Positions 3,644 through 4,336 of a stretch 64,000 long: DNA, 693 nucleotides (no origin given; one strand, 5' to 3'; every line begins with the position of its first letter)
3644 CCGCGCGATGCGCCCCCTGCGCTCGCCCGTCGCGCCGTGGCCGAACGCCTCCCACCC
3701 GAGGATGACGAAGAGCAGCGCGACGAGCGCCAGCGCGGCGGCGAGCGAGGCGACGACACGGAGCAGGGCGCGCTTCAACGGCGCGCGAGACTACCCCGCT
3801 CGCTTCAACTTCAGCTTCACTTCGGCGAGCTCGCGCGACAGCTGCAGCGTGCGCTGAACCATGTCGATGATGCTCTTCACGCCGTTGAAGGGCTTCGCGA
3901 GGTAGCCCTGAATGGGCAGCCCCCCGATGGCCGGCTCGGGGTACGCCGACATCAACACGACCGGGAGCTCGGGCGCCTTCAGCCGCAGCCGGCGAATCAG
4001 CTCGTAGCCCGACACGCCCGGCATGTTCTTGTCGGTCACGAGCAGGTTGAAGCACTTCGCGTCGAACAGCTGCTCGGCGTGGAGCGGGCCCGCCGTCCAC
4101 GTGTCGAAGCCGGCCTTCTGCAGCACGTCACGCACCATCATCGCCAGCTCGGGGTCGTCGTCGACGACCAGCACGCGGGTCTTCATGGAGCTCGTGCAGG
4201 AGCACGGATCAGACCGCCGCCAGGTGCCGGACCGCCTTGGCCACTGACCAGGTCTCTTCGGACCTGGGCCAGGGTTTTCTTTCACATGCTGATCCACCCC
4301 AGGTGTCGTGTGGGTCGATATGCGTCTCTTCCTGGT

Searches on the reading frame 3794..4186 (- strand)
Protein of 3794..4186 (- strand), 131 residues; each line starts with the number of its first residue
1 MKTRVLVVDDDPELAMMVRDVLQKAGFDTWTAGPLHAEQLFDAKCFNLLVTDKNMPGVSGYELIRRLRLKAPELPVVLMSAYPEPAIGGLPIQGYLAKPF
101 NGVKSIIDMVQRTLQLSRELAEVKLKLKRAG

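Call 72: search_protein_families(library=pfam, proteins=[window:3794-4186:-], max_evalue=0.00001)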
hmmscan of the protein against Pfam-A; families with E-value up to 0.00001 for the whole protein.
window:3794-4186:- (131 aa): 1 family
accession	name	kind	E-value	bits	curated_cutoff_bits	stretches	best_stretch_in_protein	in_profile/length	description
PF00072.30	Response_reg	-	3.1e-16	59.9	30.2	1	5-101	1-102/111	Response regulator receiver domain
